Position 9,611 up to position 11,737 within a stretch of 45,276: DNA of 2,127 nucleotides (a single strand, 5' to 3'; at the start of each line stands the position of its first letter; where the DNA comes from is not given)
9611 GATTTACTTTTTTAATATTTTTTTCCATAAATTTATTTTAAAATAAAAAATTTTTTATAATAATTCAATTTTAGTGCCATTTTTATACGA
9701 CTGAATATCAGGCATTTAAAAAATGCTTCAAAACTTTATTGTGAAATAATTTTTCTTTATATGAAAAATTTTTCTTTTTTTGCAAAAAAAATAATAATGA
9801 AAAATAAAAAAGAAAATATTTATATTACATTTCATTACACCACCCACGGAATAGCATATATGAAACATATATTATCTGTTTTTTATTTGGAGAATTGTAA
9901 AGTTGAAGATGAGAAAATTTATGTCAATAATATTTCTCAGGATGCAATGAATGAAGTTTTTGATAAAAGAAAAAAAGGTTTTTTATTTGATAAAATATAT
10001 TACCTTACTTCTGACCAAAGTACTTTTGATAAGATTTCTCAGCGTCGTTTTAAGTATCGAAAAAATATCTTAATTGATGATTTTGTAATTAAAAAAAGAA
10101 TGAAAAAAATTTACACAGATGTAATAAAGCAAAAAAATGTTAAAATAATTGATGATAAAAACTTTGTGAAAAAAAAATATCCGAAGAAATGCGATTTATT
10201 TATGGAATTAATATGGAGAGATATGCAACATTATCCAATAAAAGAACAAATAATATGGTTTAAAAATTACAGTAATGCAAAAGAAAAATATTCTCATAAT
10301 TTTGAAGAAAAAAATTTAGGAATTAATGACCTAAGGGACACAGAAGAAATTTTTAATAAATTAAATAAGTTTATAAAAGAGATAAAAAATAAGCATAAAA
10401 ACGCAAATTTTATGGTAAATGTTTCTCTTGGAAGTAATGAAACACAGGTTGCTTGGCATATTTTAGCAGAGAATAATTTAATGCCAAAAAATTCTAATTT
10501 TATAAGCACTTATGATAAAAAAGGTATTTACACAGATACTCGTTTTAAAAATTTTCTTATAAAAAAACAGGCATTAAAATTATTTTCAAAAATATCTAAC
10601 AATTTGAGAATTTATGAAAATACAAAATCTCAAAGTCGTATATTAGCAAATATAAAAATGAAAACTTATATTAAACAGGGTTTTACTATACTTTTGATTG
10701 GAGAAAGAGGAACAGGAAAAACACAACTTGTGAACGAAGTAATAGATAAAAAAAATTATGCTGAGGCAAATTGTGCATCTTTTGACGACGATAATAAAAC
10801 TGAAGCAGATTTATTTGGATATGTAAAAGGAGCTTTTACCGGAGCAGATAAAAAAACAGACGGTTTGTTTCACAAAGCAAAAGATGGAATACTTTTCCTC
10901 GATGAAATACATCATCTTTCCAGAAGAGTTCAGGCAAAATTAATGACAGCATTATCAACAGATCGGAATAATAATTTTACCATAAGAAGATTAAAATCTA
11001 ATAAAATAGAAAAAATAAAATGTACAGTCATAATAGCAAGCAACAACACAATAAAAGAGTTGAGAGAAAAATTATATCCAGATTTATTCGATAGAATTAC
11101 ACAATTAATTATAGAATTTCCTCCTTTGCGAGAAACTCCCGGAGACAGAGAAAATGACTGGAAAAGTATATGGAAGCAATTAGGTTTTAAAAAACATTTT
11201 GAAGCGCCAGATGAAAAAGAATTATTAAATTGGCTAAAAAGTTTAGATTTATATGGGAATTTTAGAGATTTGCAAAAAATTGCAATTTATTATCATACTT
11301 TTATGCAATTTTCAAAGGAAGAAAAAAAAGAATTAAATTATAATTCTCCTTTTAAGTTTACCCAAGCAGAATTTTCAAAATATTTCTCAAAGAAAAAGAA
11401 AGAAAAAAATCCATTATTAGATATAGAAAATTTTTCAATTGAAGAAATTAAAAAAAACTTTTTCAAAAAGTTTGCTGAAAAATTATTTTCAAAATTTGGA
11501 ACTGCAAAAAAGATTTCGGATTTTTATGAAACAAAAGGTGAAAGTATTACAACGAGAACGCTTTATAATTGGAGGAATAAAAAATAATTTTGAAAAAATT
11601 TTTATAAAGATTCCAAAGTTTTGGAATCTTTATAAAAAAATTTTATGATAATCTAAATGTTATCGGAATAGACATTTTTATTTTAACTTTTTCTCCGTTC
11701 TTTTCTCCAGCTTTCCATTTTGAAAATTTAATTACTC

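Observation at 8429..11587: Orphan RtcR-like (CARF-like + sigma-54 AAA+) activator paired with outer-membrane genes instead of an RNA-repair operon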

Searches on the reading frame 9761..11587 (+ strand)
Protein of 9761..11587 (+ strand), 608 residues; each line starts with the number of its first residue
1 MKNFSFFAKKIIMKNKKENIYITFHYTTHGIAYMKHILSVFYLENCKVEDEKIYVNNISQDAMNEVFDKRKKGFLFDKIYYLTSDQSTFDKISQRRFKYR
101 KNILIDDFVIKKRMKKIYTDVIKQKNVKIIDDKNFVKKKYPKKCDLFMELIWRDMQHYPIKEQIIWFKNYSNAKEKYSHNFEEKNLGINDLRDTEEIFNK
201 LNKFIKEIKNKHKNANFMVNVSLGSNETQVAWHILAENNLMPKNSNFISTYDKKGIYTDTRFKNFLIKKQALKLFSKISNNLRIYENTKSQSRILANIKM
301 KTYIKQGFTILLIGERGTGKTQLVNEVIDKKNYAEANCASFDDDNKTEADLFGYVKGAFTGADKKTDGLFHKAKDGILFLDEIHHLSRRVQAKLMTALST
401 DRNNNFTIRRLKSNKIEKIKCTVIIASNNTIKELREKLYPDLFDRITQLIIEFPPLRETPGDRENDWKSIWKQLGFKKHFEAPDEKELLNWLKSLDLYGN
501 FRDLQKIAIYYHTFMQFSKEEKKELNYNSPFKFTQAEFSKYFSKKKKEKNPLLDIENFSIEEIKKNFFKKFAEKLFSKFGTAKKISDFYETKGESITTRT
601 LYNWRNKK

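Call 3: search_protein_families(library=pfam, proteins=[window:9761-11587:+], max_evalue=0.1)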
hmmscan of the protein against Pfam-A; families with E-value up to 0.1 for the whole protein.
window:9761-11587:+ (608 aa): 22 families
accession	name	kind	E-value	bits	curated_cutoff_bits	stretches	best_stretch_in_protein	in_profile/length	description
PF00158.32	Sigma54_activat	-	5.4e-31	108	20.2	1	299-451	14-167/168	Sigma-54 interaction domain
PF00004.35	AAA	-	1.4e-11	45.4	21.2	1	310-447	1-127/131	ATPase family associated with various cellular activities (AAA)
PF07728.20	AAA_5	-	2.5e-10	41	22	1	310-445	2-138/139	AAA domain (dynein-related subfamily)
PF14532.12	Sigma54_activ_2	-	2.2e-08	34.9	25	1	303-456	17-138/138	Sigma-54 interaction domain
PF13173.12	AAA_14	-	1e-06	29.2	27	1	309-388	4-76/129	AAA domain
PF12775.13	AAA_7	-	1.3e-05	25.3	25.8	1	297-349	23-75/181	P-loop containing dynein motor region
PF01078.27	Mg_chelatase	-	2.7e-05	24.1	20.3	1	361-429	93-158/207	Magnesium chelatase, subunit ChlI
PF06956.16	RtcR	-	3.4e-05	23.8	23.1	1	182-243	72-133/183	Regulator of RNA terminal phosphate cyclase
PF13401.12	AAA_22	-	3.6e-05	24.5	27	1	310-398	8-104/130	AAA domain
PF00493.29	MCM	-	0.00051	19.7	23.3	1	300-429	50-173/224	MCM P-loop domain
PF07724.20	AAA_2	-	0.0013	19.3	27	1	308-399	4-100/166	AAA domain (Cdc48 subfamily)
PF05496.18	RuvB_N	-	0.0051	17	27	1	374-419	84-128/159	Holliday junction DNA helicase RuvB P-loop domain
PF25201.1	nSTAND6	-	0.0059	17.1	27.7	1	304-353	15-65/148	Novel STAND NTPase 6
PF13191.12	AAA_16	-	0.014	16.3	32.6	1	310-329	27-46/167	AAA ATPase domain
PF19810.5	HFX_2341_N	-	0.015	16.2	30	1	177-237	46-106/120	HFX_2341-like, N-terminal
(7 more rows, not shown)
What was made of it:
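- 10655..11113 (+): Sigma-54 interaction AAA+ core with Walker A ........, the GAFTGA loop and Walker B LFLDEIH. The GNFRDL sensor-II region follows it. Pfam Sigma54_activat at E 5.4e-31 over residues 299-451 of the 608-aa ORF (call 3).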

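Call 4: search_protein_families(library=ncbifam, proteins=[window:9761-11587:+], max_evalue=0.1)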
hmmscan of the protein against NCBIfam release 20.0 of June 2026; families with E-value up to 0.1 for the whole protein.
window:9761-11587:+ (608 aa): 36 families (the best 25 are shown)
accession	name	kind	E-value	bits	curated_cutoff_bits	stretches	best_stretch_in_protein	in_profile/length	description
NF038308.1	RNA_repair_RtcR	equivalog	2.9e-38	132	650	1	181-514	72-421/530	RNA repair transcriptional activator RtcR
NF041552.1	TF_PrdR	equivalog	2.3e-29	102.2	795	1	298-565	280-541/577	sigma-54 dependent transcriptional regulator PrdR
NF003451.0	PRK05022.1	equivalog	4.7e-29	101.5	476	1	285-528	193-435/512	nitric oxide reductase transcriptional regulator NorR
TIGR01817.1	nifA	equivalog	1.7e-28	99.7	528.85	1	280-505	194-418/534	nif-specific transcriptional activator NifA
TIGR02974.1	phageshock_pspF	equivalog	1.7e-27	96.6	443.55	1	309-546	24-267/336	phage shock protein operon transcriptional activator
TIGR02915.1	PEP_resp_reg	equivalog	4.1e-27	95.1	502.6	1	292-476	149-332/445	PEP-CTERM-box response regulator transcription factor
NF008085.0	PRK10820.1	equivalog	1.9e-23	82.9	576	1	308-525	228-445/520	transcriptional regulator TyrR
TIGR02329.1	propionate_PrpR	equivalog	3.9e-22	78.6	499.2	1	300-473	228-403/526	propionate catabolism operon regulatory protein PrpR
NF049963.1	RespRegFlgRCampy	domain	6.9e-22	77.9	750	1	277-507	129-359/429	fla regulon two-component system response regulator FlgR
NF050807.1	TransRegFlbDCaul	equivalog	1.8e-21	76.6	750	1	308-465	142-300/454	sigma-54-dependent transcriptional regulator FlbD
NF041906.1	V4R_TF_MobR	exception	2.4e-21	75.9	999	1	308-573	256-517/544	phenol degradation transcriptional regulator MobR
NF011958.0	PRK15429.1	equivalog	3.8e-21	75.4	830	1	289-505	382-602/692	formate hydrogenlyase transcriptional activator FlhA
NF041946.1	LuxO_transreg_Vib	equivalog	9.1e-21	74.2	800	1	308-508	157-359/463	quorum-sensing sigma-54 dependent transcriptional regulator LuxO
NF008469.0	PRK11361.1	equivalog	1.3e-20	73.6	714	1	303-462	161-322/461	acetoacetate metabolism transcriptional regulator AtoC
TIGR01818.1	ntrC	equivalog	1.6e-20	73.3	558.6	1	306-514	156-366/463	nitrogen regulation protein NR(I)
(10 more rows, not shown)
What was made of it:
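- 9797..11587 (+): Gene for the CARF-AAA+-HTH sigma-54 activator. It is 596 aa from the probable true start; the mechanical ORF starts at 9761 and gives 608 aa. Pfam and NCBIfam hits (calls 3, 4).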

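Call 9: find_homologous_proteins(query=window:9761-11587:+, max_evalue=0.001)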
Query window:9761-11587:+ (608 aa): 2732 proteins with E <= 0.001 among 8000 candidates; the best 120 are listed.
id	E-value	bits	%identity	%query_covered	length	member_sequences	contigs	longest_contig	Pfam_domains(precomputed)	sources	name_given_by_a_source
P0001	0.0e+0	1345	100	100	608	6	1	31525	PF13173.13,PF00158.33,PF12775.14,PF00004.36,PF14532.13,PF07728.21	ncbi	-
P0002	1.9e-232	791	61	97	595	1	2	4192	PF13173.13,PF00158.33,PF00004.36,PF13401.13,PF14532.13,PF07728.21,PF01078.28,PF13191.13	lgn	-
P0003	1.8e-209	715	58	98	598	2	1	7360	PF00158.33,PF00004.36,PF14532.13,PF07728.21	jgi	-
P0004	4.6e-191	655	53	98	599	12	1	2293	PF13173.13,PF00158.33,PF00004.36,PF13401.13,PF14532.13,PF07728.21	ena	-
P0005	2.7e-190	652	51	97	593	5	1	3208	PF13173.13,PF00158.33,PF00493.30,PF00004.36,PF01078.28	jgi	-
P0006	5.5e-189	648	51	97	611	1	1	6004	PF00158.33,PF00004.36,PF14532.13,PF07728.21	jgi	-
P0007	1.2e-187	643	51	98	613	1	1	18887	PF13173.13,PF00158.33,PF00004.36,PF13401.13,PF14532.13,PF07728.21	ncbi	-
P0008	5.3e-185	635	52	97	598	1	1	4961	PF00158.33,PF00004.36,PF14532.13,PF07728.21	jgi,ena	-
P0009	1.1e-184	634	50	97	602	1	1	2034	PF00158.33,PF00004.36,PF07728.21,PF01078.28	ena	-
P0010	6.6e-183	628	49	97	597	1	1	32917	PF13173.13,PF00158.33,PF00004.36,PF13401.13,PF14532.13,PF07728.21,PF13191.13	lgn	-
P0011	1.7e-181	623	48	97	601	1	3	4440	PF00158.33,PF00004.36,PF14532.13,PF07728.21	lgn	-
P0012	2.0e-179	616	50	97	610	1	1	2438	PF13173.13,PF00158.33,PF00004.36,PF14532.13,PF07728.21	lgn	-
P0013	2.3e-178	613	50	98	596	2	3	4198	PF13173.13,PF00158.33,PF00004.36,PF14532.13,PF07728.21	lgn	-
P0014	4.8e-178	612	51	97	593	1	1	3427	PF13173.13,PF00158.33,PF00493.30,PF00004.36,PF13401.13,PF14532.13,PF07728.21,PF01078.28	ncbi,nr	ncbi:MAG: sigma 54-interacting transcriptional regulator [Bacteroidales bacterium]|nr:sigma 54-inter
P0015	1.6e-177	610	51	97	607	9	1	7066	PF13173.13,PF00158.33,PF00004.36,PF14532.13,PF07728.21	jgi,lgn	-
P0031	1.9e-169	583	50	97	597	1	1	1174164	PF13173.13,PF00158.33,PF00004.36,PF07728.21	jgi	jgi:transcriptional regulator with AAA-type ATPase domain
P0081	6.5e-160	552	47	97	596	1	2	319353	PF13173.13,PF00158.33,PF00004.36,PF14532.13,PF07728.21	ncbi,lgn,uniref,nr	ncbi:sigma 54-interacting transcriptional regulator [Flavobacterium sp.]|uniref:sigma 54-interacting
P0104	5.5e-157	542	44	97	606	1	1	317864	PF00158.33,PF00004.36,PF14532.13,PF07728.21,PF01078.28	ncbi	ncbi:sigma 54-interacting transcriptional regulator [Lacinutrix sp. MEBiC02595]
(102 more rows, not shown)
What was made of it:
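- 9797..11587 (+): Full-length homologues at 44-61% identity (call 9).
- On Bacteroidota family of insert-bearing CARF activators (defined here): 44-61% identity over 97% of the length to 120 clusters (call 9).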

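Call 10: find_encoding_contigs(protein=P0081, flank=8000, max_places=2)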
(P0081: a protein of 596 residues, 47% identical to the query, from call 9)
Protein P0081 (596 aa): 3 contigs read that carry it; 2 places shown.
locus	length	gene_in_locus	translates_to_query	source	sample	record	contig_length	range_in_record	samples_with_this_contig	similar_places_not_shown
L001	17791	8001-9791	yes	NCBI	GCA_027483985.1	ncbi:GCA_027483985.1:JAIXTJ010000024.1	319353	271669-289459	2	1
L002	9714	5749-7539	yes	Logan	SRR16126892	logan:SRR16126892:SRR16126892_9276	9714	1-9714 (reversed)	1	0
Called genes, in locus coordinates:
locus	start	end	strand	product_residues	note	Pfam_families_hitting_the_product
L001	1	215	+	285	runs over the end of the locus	PF00512:HisKA, PF02518:HATPase_c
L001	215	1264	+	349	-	PF00072:Response_reg, PF00027:cNMP_binding, PF13545:HTH_Crp_2, PF00325:Crp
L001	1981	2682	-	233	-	-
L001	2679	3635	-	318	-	PF08100:Dimerisation, PF00891:Methyltransf_2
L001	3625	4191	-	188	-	PF00300:His_Phos_1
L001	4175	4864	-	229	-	-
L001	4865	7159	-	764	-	PF13439:Glyco_transf_4, PF00534:Glycos_transf_1, PF13692:Glyco_trans_1_4, PF04055:Radical_SAM, PF13186:SPASM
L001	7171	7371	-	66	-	-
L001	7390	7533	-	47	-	-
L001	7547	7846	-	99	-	-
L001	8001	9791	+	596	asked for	PF14532:Sigma54_activ_2 (faint), PF00158:Sigma54_activat, PF00004:AAA (weak), PF07728:AAA_5, PF13173:AAA_14 (weak)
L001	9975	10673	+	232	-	-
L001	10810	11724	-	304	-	PF12833:HTH_18, PF00165:HTH_AraC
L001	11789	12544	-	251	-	PF00106:adh_short, PF08659:KR, PF23441:SDR, PF01370:Epimerase (faint), PF13561:adh_short_C2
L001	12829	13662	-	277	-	PF12850:Metallophos_2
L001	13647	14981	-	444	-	-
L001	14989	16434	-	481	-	PF12771:SusD-like_2, PF12741:SusD-like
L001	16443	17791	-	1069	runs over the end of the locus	PF13715:CarbopepD_reg_2, PF07715:Plug, PF00593:TonB_dep_Rec_b-barrel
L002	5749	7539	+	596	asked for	PF14532:Sigma54_activ_2 (faint), PF00158:Sigma54_activat, PF00004:AAA (weak), PF07728:AAA_5, PF13173:AAA_14 (weak)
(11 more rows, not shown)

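Call 11: find_encoding_contigs(protein=P0104, flank=8000, max_places=2)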
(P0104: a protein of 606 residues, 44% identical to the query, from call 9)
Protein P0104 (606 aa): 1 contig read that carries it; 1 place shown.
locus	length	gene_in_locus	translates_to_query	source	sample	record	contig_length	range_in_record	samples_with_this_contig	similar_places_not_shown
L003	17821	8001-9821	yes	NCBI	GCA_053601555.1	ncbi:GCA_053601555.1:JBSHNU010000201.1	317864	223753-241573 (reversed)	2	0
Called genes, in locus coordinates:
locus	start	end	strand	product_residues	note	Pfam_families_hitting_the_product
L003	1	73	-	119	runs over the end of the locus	-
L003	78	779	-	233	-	-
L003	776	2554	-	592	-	PF02543:Carbam_trans_N, PF22521:HypF_C_2 (weak), PF16861:Carbam_trans_C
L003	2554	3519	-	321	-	PF08100:Dimerisation, PF00891:Methyltransf_2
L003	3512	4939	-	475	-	PF18765:Polbeta, PF13350:Y_phosphatase3, PF03162:Y_phosphatase2 (weak)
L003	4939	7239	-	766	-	PF13439:Glyco_transf_4, PF20706:GT4-conflict (weak), PF00534:Glycos_transf_1, PF13692:Glyco_trans_1_4, PF04055:Radical_SAM, PF13186:SPASM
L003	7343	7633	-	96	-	-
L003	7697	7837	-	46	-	-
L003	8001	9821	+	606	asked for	PF00158:Sigma54_activat, PF01078:Mg_chelatase (weak), PF14532:Sigma54_activ_2 (weak), PF00004:AAA (weak), PF07728:AAA_5 (faint)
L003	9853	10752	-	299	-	PF13280:WYL, PF25583:WCX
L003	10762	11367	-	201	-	-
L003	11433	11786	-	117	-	-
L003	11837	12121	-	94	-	-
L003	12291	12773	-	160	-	-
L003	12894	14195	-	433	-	PF10117:McrBC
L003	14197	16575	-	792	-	PF05496:RuvB_N (faint), PF00004:AAA (faint), PF07728:AAA_5, PF28529:McrB_lid (weak)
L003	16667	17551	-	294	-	-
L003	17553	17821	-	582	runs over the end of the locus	PF02463:SMC_N (faint), PF13175:AAA_15, PF13304:AAA_21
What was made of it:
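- On RtcR_PspF1 CARF_AAA_HTH (PADLOC PDLC01994): One relative (L003) lies beside McrBC and WYL genes (call 11).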

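Call 12: find_encoding_contigs(protein=P0031, flank=8000, max_places=2)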
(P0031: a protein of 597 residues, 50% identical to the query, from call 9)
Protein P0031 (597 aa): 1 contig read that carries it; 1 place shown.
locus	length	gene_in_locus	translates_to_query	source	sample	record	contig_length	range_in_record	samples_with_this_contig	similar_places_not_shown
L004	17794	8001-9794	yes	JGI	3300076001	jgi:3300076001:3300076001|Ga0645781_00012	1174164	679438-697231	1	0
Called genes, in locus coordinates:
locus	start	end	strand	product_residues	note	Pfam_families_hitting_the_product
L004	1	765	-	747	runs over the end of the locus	PF02743:dCache_1, PF22673:MCP-like_PDC_1, PF00512:HisKA, PF02518:HATPase_c, PF00072:Response_reg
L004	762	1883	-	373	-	PF13433:Peripla_BP_5, PF13458:Peripla_BP_6, PF01094:ANF_receptor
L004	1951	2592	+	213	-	PF00300:His_Phos_1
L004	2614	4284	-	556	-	PF14903:WG_beta_rep (faint), PF08242:Methyltransf_12 (faint), PF08100:Dimerisation, PF00891:Methyltransf_2, PF05175:MTS (weak)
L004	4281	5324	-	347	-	PF04055:Radical_SAM, PF13186:SPASM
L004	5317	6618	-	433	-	PF13477:Glyco_trans_4_2 (faint), PF13439:Glyco_transf_4, PF13579:Glyco_trans_4_4, PF20706:GT4-conflict, PF00534:Glycos_transf_1, PF13692:Glyco_trans_1_4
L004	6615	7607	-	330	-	PF01073:3Beta_HSD, PF01370:Epimerase, PF02719:Polysacc_synt_2, PF04321:RmlD_sub_bind, PF13460:NAD_binding_10 (faint), PF16363:GDP_Man_Dehyd, PF07993:NAD_binding_4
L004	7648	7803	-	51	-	-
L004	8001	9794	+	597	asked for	PF13173:AAA_14 (faint), PF00158:Sigma54_activat, PF00004:AAA, PF07728:AAA_5 (weak)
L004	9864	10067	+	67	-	-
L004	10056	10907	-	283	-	PF00763:THF_DHG_CYH, PF02882:THF_DHG_CYH_C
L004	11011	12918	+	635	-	PF02824:TGS, PF07973:tRNA_SAD, PF00587:tRNA-synt_2b, PF03129:HGTP_anticodon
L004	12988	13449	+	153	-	PF05198:IF3_N, PF00707:IF3_C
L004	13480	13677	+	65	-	PF01632:Ribosomal_L35p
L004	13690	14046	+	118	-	PF00453:Ribosomal_L20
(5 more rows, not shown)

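Call 14: find_encoding_contigs(protein=P0007, flank=8000, max_places=2)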
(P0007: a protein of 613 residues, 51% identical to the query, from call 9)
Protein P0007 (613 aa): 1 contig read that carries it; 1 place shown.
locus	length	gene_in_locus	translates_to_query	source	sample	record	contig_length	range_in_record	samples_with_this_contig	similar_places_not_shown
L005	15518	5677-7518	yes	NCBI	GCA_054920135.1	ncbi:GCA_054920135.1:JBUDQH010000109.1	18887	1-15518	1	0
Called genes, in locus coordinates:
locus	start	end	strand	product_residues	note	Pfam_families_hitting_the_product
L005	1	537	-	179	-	?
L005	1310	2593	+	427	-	PF13439:Glyco_transf_4, PF00534:Glycos_transf_1, PF13692:Glyco_trans_1_4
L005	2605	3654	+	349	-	PF04055:Radical_SAM, PF13186:SPASM (weak)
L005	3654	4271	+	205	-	PF13350:Y_phosphatase3, PF22784:PTP-SAK (faint), PF03162:Y_phosphatase2 (weak), PF22785:Tc-R-P (faint)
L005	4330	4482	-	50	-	-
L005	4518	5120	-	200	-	PF08308:PEGA (weak)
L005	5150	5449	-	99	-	PF01381:HTH_3, PF13560:HTH_31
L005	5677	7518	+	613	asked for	PF13401:AAA_22 (faint), PF00158:Sigma54_activat, PF13173:AAA_14 (weak), PF14532:Sigma54_activ_2, PF00004:AAA (weak), PF07728:AAA_5 (weak)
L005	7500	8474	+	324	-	PF08242:Methyltransf_12 (faint), PF00891:Methyltransf_2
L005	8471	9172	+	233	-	-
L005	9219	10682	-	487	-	PF00884:Sulfatase, PF01663:Phosphodiest (weak), PF16347:SGSH_C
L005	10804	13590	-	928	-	PF17132:Glyco_hydro_106, PF22666:Glyco_hydro_2_N2 (weak)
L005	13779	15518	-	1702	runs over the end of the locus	?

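Call 15: find_encoding_contigs(protein=P0010, flank=8000, max_places=2)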
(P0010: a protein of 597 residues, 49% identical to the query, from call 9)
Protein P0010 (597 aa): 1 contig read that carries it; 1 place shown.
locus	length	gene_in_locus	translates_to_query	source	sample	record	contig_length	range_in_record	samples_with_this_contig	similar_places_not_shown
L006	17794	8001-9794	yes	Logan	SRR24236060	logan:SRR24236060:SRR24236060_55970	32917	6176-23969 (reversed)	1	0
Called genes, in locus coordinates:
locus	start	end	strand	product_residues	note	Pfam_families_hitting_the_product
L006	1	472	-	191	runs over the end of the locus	-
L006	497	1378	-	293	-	PF00037:Fer4 (faint), PF12837:Fer4_6 (faint), PF12838:Fer4_7 (faint), PF13183:Fer4_8 (faint), PF13187:Fer4_9, PF13237:Fer4_10 (weak), PF13484:Fer4_16 (faint), PF00881:Nitroreductase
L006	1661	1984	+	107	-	PF01909:NTP_transf_2, PF18765:Polbeta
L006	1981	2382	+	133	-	PF05168:HEPN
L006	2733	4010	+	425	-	PF13439:Glyco_transf_4, PF13579:Glyco_trans_4_4, PF20706:GT4-conflict, PF00534:Glycos_transf_1, PF13692:Glyco_trans_1_4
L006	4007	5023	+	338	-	PF04055:Radical_SAM, PF13186:SPASM (weak)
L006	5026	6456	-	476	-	PF18962:Por_Secre_tail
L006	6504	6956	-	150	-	-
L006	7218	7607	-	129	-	PF12844:HTH_19, PF13560:HTH_31, PF01381:HTH_3, PF13443:HTH_26 (weak)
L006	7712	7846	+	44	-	-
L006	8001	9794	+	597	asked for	PF13173:AAA_14 (faint), PF13401:AAA_22 (faint), PF00158:Sigma54_activat, PF14532:Sigma54_activ_2 (faint), PF07728:AAA_5 (weak), PF13191:AAA_16 (faint), PF00004:AAA (weak)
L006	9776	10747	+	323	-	PF08100:Dimerisation (weak), PF00891:Methyltransf_2, PF13489:Methyltransf_23 (weak), PF08242:Methyltransf_12 (weak)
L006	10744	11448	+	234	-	PF14903:WG_beta_rep (faint)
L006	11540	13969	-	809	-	PF02837:Glyco_hydro_2_N, PF22666:Glyco_hydro_2_N2, PF00703:Glyco_hydro_2, PF02836:Glyco_hydro_2_C, PF16355:DUF4982, PF18565:Glyco_hydro2_C5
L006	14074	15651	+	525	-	PF00884:Sulfatase, PF01663:Phosphodiest (faint), PF16347:SGSH_C, PF14707:Sulfatase_C (weak)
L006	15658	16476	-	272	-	PF03935:SKN1_KRE6_Sbg1 (faint), PF00722:Glyco_hydro_16, PF26113:GH16_XgeA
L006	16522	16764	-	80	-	-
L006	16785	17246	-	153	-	PF00903:Glyoxalase, PF12681:Glyoxalase_2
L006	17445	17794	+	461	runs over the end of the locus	PF02878:PGM_PMM_I, PF02879:PGM_PMM_II, PF02880:PGM_PMM_III, PF00408:PGM_PMM_IV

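Call 16: find_encoding_contigs(protein=P0003, flank=8000, max_places=2)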
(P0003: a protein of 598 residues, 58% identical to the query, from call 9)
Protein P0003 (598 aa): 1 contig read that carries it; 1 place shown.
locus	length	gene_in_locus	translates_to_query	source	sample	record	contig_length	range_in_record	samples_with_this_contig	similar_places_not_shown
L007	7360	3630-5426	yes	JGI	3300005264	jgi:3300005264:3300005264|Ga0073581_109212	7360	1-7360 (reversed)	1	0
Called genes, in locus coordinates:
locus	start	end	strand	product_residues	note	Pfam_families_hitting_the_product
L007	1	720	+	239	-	?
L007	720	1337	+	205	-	PF13350:Y_phosphatase3, PF03162:Y_phosphatase2 (weak), PF22785:Tc-R-P (faint)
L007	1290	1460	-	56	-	-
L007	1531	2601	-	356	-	-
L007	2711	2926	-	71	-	-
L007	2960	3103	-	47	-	-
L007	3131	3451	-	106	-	PF01381:HTH_3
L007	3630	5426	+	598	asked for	PF00158:Sigma54_activat, PF14532:Sigma54_activ_2 (faint), PF07728:AAA_5 (weak), PF00004:AAA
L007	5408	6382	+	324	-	PF00891:Methyltransf_2, PF08242:Methyltransf_12 (weak)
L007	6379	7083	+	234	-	-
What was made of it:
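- In the nearest clade the enzyme genes are already split into separate units several kb from the activator (calls 14-16).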
